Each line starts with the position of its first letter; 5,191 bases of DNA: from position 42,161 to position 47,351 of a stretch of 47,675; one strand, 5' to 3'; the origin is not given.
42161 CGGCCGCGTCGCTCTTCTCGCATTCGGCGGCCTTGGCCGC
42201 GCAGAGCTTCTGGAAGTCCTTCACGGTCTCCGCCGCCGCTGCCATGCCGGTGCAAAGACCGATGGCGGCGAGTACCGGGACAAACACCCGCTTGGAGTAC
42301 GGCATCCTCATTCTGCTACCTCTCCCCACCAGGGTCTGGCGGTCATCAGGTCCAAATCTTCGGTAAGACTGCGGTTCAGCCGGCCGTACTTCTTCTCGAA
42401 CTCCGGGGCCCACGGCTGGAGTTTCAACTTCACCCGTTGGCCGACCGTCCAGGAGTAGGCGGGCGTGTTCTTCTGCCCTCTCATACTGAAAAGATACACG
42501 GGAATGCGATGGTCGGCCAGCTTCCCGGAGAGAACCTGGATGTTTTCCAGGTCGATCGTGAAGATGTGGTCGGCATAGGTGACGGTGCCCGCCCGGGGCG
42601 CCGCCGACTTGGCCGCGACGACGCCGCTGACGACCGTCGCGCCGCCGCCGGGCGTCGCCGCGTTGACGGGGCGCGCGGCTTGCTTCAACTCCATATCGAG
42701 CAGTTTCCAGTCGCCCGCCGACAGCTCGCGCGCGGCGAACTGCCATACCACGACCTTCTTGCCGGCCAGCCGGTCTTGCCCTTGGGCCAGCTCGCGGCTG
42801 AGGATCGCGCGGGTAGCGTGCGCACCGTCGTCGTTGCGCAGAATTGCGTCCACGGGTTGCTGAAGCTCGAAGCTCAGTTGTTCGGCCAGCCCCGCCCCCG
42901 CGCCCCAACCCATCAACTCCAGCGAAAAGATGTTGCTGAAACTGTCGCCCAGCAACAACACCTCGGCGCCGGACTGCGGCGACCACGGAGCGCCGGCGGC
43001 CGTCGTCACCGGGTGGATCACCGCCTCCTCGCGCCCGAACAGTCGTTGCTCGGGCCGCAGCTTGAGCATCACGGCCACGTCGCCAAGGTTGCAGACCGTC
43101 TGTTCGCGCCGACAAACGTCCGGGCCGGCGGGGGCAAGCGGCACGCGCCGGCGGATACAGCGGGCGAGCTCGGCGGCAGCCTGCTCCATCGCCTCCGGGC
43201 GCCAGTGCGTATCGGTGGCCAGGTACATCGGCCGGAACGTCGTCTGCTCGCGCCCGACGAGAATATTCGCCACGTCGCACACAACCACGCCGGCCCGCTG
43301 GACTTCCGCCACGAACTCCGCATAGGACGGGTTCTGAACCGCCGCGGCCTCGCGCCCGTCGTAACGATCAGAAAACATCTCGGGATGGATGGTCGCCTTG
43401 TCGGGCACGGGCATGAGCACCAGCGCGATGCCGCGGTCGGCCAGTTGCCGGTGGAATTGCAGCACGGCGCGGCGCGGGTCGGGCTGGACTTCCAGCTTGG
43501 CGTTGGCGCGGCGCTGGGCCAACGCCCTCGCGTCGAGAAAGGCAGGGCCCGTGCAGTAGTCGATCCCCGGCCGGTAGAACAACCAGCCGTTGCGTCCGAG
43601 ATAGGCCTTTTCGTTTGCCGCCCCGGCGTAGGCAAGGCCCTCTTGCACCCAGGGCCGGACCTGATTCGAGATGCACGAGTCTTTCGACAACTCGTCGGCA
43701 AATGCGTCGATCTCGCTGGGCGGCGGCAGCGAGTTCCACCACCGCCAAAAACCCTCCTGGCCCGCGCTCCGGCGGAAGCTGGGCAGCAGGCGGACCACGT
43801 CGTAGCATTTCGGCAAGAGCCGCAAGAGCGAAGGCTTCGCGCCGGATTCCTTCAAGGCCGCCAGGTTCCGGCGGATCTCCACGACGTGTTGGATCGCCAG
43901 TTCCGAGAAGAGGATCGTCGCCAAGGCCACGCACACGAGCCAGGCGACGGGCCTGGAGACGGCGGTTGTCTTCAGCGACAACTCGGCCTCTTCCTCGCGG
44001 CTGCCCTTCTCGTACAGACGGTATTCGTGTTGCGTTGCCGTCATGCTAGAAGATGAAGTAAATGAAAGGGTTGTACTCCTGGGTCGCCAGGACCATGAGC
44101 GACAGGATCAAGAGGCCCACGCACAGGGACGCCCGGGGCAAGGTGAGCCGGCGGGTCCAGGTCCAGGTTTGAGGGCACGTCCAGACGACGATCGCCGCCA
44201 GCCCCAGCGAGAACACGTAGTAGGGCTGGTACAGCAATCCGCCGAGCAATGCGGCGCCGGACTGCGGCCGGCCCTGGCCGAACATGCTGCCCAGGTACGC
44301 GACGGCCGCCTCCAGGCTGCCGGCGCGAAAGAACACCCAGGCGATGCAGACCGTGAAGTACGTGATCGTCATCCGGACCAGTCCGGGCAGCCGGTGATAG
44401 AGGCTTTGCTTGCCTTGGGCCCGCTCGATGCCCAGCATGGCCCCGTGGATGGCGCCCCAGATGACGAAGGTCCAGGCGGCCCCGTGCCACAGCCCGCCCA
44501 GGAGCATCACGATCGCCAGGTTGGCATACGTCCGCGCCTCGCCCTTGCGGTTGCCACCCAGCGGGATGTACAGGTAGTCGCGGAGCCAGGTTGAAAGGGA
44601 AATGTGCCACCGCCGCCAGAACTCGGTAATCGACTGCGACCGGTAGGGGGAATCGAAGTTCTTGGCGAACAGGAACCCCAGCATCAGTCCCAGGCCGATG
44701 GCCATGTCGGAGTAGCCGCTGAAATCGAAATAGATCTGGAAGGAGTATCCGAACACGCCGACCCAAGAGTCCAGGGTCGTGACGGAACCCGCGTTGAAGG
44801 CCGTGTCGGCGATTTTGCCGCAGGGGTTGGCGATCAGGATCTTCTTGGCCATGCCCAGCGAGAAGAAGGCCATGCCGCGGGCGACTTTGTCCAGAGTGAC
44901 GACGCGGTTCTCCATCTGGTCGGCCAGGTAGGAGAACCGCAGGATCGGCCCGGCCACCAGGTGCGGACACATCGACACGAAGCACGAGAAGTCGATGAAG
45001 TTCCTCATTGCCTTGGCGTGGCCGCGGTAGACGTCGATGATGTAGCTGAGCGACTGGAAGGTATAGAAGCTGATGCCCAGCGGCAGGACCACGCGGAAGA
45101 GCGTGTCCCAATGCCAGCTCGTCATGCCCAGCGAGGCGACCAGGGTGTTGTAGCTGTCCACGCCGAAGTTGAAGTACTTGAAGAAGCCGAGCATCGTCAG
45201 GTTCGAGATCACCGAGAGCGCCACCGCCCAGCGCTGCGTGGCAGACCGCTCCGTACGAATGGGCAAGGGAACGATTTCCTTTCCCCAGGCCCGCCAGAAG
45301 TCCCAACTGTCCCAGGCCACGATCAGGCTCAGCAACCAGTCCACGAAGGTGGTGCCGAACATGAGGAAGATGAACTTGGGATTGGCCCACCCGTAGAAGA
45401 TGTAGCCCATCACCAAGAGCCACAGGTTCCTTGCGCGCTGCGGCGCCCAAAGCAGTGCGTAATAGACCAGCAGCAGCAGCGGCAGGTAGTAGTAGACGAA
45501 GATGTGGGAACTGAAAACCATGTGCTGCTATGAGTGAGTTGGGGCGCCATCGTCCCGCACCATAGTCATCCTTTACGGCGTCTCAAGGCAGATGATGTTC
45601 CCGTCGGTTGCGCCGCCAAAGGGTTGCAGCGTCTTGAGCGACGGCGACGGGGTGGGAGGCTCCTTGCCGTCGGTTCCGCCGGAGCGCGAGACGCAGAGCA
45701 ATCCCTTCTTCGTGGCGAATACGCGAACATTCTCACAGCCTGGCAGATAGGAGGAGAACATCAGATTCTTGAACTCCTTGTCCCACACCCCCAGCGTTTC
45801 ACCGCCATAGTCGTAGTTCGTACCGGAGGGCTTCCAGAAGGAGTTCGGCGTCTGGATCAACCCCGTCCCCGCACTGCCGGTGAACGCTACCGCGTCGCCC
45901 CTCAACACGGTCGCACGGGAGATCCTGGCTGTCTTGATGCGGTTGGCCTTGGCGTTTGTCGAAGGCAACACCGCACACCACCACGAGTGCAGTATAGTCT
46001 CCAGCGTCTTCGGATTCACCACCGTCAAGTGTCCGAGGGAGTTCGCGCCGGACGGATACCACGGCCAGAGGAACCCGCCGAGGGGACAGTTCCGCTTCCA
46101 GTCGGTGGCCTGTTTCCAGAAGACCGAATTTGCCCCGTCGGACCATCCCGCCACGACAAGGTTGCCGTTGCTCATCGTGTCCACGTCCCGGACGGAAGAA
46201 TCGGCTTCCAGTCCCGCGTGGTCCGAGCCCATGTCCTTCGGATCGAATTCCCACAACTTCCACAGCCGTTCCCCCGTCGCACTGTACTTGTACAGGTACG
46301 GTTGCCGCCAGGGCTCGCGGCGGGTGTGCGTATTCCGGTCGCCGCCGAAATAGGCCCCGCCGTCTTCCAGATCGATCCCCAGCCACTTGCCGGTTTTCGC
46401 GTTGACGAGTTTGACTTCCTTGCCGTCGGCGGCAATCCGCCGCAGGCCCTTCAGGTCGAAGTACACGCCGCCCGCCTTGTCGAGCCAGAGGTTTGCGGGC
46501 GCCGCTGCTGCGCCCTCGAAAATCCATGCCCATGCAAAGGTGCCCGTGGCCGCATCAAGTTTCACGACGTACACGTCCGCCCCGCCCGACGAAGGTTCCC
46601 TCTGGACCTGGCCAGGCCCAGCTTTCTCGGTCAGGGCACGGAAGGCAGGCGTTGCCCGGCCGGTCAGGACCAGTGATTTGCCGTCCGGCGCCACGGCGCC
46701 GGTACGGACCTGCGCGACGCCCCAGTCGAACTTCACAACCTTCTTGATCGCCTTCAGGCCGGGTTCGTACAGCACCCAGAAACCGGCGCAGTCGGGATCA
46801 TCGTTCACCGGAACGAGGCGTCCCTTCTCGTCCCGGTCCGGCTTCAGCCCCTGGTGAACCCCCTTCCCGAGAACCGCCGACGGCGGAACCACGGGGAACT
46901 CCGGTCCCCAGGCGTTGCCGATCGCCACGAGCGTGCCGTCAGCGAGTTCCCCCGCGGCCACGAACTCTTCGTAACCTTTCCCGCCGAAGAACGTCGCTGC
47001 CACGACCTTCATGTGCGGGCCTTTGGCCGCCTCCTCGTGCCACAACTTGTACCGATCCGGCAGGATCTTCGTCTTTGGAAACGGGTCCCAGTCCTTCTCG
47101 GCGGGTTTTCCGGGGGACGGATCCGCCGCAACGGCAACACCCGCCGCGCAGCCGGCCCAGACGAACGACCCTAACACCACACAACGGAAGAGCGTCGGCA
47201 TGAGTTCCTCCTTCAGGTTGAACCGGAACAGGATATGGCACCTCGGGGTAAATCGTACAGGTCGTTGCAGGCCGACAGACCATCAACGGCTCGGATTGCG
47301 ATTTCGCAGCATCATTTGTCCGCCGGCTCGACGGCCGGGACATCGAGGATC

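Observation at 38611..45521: Orphan O-acylation module: one MBOAT plus four AlgJ/AlgX-like paralogues, with no polysaccharide synthase nearby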

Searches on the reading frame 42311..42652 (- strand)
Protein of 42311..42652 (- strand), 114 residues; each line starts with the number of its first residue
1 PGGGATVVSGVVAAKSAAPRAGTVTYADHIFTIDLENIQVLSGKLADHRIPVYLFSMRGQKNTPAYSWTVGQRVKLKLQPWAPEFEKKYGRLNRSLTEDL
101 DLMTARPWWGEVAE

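Call 74: search_protein_representatives(protein=window:42311-42652:-)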
Query: 114 residues. Proteins with E-value up to 0.001 (for the whole library): 319; up to 1e-10: 69; up to 1e-30: 2. The best 150 are listed.
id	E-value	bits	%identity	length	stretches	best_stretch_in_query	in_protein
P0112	2.5e-45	170.0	72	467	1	7-113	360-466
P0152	5.2e-39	149.6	62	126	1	1-114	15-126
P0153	2.6e-22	95.7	58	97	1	27-102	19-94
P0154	2.6e-17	79.6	44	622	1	5-112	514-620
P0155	3.4e-16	76.0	45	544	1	3-112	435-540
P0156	5.0e-16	75.5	41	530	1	5-114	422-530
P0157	5.8e-16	75.3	42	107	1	8-112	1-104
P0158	6.8e-16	75.1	41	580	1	2-112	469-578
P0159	1.4e-15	74.0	46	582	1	3-112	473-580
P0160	3.5e-15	72.8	46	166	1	1-111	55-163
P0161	6.3e-15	72.0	38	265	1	5-114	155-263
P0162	7.5e-15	71.7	42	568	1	3-114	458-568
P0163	1.3e-14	70.9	43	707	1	6-111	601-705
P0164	1.4e-14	70.8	76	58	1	69-110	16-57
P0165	1.5e-14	70.8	44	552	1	5-111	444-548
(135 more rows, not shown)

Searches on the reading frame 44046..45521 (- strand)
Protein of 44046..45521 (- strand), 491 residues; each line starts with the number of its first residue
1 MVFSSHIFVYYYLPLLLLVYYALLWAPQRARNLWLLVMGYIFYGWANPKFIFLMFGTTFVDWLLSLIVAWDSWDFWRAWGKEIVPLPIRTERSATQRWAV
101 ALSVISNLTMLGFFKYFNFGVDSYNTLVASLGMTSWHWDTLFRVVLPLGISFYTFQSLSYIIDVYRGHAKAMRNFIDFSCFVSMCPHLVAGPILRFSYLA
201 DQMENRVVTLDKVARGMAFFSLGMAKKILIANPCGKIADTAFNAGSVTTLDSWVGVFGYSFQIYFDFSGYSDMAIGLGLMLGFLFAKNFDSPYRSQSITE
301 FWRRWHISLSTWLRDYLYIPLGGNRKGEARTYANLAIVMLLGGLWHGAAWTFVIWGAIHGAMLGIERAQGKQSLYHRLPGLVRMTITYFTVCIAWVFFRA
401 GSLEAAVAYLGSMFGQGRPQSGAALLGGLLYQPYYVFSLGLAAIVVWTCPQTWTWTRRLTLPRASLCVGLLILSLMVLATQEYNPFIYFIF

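Call 6: search_protein_families(library=pfam, proteins=[window:44046-45521:-], max_evalue=0.1)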
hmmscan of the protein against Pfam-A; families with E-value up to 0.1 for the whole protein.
window:44046-45521:- (491 aa): 1 family
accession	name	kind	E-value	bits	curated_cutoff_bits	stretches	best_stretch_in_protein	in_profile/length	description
PF03062.24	MBOAT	-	3.8e-32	112.4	27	1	171-371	77-299/337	MBOAT, membrane-bound O-acyltransferase family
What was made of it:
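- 44046..45521 (-): MBOAT acyltransferase (491 aa), multi-pass membrane protein. The catalytic His lies in RRWHISL (44595-44615). The C-terminal FIYFIF acyl-shuttle motif is at 44049-44066. PF03062 E=4e-32 (call 6).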

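Call 7: search_protein_families(library=ncbifam, proteins=[window:44046-45521:-], max_evalue=0.1)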
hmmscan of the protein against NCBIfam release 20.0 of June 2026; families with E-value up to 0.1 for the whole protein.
window:44046-45521:- (491 aa): 1 family
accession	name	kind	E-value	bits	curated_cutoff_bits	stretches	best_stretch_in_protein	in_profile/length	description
TIGR04091.1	LTA_dltB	equivalog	5.2e-46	157.6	375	1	144-398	107-376/380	D-alanyl-lipoteichoic acid biosynthesis protein DltB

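Call 14: find_encoding_contigs(protein=window:44046-45521:-, flank=10000, max_places=6)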
Protein window:44046-45521:- (491 aa): 2 contigs read that carry it; 2 places shown.
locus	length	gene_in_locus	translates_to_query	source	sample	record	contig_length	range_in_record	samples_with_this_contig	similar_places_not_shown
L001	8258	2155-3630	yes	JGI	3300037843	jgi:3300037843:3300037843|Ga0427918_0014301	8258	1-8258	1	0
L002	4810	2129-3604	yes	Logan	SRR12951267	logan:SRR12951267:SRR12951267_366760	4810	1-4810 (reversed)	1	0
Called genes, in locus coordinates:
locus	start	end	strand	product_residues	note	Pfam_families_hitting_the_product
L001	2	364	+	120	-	?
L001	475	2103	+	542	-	-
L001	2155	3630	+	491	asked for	PF03062:MBOAT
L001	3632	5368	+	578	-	PF16822:ALGX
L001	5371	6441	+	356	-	PF16822:ALGX, PF19040:SGNH (faint)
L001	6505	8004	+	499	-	PF16822:ALGX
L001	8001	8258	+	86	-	?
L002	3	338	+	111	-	?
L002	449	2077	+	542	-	-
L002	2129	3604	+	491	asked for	PF03062:MBOAT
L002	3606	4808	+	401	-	?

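Call 65: search_solved_structures(query=window:44046-45521:-, max_evalue=0.001)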
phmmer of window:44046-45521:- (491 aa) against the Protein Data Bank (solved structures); distinct sequences matched with E-value up to 0.001: 2.
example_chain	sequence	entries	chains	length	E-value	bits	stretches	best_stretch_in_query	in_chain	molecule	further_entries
6bug_C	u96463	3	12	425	2e-30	109.2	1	148-368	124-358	D-alanyl transfer protein DltB | Integral membrane protein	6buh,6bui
8jem_A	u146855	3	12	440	2.2e-30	109.1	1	148-368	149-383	Teichoic acid D-alanyltransferase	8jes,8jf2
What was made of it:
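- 44046..45521 (-): DltB is the nearest solved relative (E=2e-30, call 65), but the score is below the DltB equivalog cut-off (158 vs 375 bits, call 7).
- Closest known: DltB/DltX/DltD. Same: DltB is the nearest solved MBOAT (E=2e-30, call 65).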

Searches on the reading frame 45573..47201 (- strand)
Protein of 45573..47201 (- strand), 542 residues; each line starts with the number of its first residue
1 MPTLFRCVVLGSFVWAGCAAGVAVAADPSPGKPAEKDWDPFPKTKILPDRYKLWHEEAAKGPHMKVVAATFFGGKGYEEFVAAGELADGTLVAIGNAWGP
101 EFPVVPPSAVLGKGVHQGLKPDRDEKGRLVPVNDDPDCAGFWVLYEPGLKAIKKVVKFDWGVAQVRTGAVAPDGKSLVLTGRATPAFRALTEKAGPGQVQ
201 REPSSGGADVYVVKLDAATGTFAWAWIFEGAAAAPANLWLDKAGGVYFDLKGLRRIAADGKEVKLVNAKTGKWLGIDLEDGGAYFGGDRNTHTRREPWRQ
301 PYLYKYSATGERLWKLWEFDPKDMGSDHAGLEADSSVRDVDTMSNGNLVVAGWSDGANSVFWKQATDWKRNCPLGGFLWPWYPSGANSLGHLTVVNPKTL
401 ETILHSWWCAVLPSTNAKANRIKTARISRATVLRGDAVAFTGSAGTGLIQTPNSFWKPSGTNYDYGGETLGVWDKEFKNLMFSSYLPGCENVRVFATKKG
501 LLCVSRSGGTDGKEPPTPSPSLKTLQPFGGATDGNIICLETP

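Call 11: search_protein_families(library=pfam, proteins=[window:45573-47201:-], max_evalue=0.001)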
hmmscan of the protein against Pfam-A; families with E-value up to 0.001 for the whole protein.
window:45573-47201:- (542 aa): 0 families
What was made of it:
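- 45573..47201 (-): Upstream 542-aa secreted protein, 51 nt before the MBOAT. Membership in the module is not shown. No Pfam hit (call 11).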
